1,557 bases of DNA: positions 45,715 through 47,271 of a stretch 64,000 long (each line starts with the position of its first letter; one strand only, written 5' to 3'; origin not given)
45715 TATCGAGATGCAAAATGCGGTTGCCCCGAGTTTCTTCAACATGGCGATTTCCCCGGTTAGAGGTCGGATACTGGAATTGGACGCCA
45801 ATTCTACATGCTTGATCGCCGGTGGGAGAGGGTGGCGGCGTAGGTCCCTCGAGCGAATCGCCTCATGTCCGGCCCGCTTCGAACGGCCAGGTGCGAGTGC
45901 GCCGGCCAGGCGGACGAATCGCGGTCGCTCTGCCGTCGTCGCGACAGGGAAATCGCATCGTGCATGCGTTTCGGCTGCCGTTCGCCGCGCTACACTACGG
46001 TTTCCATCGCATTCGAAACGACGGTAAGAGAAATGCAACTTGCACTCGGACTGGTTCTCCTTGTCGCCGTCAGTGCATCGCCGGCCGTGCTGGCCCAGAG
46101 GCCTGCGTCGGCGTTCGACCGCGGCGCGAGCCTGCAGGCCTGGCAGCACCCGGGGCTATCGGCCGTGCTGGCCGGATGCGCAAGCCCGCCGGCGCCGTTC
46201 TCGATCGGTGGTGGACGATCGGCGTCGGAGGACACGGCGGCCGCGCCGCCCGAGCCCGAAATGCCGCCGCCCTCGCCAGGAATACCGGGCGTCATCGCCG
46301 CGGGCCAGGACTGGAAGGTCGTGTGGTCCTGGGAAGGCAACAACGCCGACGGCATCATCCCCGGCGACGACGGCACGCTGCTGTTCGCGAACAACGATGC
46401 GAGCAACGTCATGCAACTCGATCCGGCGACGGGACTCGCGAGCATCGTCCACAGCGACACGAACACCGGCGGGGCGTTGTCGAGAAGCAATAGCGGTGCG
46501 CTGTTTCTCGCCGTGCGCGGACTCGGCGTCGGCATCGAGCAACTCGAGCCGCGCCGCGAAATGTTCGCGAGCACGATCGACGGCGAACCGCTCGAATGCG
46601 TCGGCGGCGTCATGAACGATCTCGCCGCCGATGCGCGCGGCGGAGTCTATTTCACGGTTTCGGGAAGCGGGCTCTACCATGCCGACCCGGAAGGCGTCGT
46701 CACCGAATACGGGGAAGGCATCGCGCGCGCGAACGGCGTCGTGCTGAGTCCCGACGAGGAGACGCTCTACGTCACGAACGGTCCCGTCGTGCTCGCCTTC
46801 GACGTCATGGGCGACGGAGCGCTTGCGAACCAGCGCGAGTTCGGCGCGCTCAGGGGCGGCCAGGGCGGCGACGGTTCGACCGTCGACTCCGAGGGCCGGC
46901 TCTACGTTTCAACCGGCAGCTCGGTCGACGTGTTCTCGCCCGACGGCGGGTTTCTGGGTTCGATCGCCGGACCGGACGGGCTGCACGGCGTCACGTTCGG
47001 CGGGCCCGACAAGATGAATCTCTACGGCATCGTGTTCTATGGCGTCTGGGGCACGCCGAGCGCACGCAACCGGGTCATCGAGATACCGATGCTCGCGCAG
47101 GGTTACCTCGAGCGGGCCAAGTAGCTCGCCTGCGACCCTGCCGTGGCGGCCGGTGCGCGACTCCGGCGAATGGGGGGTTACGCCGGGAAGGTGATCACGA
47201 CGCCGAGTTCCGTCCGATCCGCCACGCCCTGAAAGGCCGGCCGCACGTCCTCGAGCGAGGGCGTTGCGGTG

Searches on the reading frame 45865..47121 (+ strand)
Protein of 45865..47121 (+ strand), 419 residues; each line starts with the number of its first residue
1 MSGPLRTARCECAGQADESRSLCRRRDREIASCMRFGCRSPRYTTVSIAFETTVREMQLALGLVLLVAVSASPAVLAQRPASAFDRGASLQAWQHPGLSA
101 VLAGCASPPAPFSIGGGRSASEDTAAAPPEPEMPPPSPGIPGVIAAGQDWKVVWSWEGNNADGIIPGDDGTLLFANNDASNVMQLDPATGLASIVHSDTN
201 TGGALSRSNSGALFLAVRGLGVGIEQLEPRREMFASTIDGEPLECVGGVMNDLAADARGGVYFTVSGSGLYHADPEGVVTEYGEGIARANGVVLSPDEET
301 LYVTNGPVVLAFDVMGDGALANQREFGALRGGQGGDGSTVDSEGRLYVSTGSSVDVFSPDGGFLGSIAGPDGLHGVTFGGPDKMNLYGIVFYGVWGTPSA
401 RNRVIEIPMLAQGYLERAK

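Call 78: search_protein_families(library=pfam, proteins=[window:45865-47121:+], max_evalue=0.0001)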
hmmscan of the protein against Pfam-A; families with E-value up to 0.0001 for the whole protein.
window:45865-47121:+ (419 aa): 1 family
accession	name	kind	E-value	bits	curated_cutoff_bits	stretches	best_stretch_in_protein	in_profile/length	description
PF08450.18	SGL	-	6.3e-23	82.1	26.3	1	168-387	10-241/246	SMP-30/Gluconolactonase/LRE-like region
